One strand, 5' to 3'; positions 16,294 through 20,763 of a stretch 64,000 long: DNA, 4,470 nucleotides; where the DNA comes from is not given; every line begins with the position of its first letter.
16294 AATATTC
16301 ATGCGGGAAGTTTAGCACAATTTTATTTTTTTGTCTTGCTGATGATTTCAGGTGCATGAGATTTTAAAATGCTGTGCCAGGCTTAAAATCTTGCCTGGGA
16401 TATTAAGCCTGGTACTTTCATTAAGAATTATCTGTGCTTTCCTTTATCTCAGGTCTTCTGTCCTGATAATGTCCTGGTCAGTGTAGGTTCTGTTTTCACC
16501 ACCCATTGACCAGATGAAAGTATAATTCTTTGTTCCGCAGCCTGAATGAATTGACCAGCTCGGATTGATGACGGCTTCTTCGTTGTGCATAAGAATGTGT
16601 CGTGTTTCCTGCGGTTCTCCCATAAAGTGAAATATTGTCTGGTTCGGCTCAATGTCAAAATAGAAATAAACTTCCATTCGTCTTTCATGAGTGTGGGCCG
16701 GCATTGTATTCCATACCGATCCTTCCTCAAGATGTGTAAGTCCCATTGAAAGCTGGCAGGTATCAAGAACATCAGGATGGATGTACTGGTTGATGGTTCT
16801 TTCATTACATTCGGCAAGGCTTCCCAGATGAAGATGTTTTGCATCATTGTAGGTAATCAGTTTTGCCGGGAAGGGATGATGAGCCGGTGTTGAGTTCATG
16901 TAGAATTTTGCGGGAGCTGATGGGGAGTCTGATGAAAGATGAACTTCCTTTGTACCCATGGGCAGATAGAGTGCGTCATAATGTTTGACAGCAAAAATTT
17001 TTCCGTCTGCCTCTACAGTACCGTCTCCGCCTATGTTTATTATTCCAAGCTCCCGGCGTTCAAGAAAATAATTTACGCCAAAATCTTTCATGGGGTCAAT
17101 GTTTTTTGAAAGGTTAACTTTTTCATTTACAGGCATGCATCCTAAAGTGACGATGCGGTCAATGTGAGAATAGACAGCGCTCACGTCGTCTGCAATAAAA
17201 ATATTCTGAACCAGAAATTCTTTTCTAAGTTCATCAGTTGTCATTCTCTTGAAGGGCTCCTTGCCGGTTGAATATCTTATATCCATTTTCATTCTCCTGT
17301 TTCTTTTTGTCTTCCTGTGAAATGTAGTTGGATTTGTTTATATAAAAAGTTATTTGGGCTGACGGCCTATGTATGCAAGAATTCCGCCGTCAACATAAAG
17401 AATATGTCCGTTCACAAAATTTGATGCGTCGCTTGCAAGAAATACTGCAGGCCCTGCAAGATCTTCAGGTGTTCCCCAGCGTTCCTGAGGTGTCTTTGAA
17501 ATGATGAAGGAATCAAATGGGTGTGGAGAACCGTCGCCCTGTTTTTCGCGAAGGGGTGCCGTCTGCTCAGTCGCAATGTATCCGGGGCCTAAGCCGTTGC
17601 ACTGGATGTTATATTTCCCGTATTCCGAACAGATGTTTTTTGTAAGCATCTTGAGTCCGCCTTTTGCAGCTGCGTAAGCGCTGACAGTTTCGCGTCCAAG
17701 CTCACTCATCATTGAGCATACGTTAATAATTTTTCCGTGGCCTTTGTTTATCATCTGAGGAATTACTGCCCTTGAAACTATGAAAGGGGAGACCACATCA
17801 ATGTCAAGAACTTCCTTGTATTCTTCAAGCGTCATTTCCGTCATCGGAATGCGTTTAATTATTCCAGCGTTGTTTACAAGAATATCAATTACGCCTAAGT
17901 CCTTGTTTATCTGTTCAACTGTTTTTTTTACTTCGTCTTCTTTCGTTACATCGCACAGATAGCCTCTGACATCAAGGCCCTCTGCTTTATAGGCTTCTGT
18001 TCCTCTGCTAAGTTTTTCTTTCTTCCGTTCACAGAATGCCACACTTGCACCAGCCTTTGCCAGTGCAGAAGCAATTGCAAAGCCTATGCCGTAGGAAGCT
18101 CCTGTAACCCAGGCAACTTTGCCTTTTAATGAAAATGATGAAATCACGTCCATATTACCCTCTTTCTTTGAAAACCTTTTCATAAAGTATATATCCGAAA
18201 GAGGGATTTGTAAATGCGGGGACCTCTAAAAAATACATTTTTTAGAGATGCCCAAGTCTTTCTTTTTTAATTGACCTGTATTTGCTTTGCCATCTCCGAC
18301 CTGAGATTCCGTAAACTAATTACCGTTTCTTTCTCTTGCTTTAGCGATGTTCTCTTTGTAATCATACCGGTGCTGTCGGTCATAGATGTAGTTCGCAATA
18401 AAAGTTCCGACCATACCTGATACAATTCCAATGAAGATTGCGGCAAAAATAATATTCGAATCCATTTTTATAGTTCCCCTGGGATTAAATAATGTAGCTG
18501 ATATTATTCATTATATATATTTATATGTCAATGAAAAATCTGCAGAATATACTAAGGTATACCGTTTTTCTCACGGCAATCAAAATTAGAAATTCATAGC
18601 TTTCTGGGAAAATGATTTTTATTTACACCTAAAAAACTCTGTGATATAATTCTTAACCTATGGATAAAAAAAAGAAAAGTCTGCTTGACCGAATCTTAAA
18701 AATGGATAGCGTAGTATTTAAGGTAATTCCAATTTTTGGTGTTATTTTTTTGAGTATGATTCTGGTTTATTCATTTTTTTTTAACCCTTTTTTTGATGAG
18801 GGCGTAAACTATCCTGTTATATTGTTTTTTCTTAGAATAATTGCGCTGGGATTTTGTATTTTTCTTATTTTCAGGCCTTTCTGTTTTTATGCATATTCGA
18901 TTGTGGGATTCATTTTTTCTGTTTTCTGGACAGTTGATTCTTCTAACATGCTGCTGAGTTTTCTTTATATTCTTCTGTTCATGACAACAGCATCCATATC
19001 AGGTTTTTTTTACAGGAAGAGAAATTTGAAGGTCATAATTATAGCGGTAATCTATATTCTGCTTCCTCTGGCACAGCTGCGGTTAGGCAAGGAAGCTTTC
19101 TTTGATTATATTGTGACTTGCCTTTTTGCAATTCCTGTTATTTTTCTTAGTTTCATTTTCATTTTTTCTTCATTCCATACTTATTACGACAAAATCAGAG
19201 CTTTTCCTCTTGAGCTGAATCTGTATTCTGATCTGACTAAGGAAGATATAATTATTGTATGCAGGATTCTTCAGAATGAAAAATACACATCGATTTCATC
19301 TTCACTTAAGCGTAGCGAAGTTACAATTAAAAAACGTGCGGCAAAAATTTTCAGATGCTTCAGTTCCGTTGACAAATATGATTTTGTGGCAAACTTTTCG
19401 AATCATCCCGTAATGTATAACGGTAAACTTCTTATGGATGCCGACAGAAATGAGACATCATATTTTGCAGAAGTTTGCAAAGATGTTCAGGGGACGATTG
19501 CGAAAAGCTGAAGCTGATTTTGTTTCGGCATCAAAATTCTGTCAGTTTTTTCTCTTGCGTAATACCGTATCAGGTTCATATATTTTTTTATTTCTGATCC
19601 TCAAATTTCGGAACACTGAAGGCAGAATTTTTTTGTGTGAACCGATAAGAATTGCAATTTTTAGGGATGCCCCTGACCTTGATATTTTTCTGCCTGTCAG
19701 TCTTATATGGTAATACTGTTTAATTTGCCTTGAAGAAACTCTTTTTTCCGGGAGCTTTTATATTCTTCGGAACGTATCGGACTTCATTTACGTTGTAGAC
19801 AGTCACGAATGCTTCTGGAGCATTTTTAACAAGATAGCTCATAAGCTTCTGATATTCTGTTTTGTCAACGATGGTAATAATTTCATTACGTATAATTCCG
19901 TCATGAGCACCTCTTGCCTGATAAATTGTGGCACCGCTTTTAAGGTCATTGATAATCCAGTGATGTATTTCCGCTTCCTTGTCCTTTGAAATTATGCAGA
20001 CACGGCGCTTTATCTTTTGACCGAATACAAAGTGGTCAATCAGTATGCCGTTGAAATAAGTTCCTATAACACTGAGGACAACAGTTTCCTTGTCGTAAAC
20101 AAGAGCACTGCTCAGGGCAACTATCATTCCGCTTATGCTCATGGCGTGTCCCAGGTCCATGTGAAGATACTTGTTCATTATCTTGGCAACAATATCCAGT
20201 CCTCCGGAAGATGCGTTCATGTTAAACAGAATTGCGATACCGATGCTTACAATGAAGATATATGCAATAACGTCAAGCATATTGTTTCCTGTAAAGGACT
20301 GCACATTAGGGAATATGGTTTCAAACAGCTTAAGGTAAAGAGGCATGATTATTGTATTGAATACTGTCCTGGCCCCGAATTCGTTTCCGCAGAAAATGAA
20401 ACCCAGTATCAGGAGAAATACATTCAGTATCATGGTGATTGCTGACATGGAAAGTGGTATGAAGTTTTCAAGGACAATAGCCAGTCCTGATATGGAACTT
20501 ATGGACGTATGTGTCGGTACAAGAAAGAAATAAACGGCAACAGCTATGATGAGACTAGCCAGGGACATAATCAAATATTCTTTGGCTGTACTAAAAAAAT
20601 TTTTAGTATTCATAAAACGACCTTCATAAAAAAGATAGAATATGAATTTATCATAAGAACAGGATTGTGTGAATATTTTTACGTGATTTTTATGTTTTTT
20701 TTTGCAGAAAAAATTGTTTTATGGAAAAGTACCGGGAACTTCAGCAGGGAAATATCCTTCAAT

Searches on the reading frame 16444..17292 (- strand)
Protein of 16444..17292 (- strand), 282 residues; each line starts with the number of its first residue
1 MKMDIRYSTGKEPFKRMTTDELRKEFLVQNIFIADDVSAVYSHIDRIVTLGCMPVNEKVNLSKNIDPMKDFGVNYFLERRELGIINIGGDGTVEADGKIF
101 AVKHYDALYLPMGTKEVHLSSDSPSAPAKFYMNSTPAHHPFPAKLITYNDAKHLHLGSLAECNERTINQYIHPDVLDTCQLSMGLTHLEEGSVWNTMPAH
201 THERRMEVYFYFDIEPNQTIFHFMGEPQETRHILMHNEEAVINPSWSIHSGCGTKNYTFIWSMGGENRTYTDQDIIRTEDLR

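Call 68: search_protein_families(library=pfam, max_evalue=0.000001, proteins=[window:16444-17292:-])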
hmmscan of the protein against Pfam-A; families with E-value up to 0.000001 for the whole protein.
window:16444-17292:- (282 aa): 1 family
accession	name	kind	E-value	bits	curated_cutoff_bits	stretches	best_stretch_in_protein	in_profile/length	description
PF04962.18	KduI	-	2.2e-28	99.8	23.9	1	75-271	43-252/262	KduI/IolB family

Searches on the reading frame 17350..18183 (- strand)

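Call 68: search_protein_families(library=pfam, max_evalue=0.000001, proteins=[window:17350-18183:-])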
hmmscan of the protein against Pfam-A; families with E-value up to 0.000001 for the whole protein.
window:17350-18183:- (277 aa): 3 families
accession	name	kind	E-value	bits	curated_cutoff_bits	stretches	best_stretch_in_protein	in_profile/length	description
PF13561.12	adh_short_C2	-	5.4e-60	203.3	27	1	28-268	1-235/236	Enoyl-(Acyl carrier protein) reductase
PF00106.31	adh_short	-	7.6e-58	195.7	26.6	1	22-215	1-194/195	short chain dehydrogenase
PF08659.16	KR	-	8.2e-14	52.4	22.6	1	25-176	4-155/180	KR domain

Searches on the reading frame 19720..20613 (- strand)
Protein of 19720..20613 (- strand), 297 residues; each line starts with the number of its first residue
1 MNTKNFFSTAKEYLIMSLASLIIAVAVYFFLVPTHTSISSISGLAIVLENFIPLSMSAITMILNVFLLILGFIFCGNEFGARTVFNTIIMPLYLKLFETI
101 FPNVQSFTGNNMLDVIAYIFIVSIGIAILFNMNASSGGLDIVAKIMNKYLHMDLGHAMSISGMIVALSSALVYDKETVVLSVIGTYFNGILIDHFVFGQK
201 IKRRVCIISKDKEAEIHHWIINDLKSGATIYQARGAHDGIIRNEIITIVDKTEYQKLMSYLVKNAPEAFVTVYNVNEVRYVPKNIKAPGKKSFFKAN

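Call 68: search_protein_families(library=pfam, max_evalue=0.000001, proteins=[window:19720-20613:-])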
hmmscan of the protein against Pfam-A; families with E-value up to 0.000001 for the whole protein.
window:19720-20613:- (297 aa): 2 families
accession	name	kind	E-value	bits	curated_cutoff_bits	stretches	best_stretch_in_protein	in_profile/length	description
PF02588.21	YitT_membrane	-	1.6e-40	139.2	24.3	1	13-218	2-202/205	Uncharacterised 5xTM membrane BCR, YitT family COG1284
PF10035.14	DUF2179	-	5.4e-12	45.8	22.8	1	227-279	2-54/55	Uncharacterized protein conserved in bacteria (DUF2179)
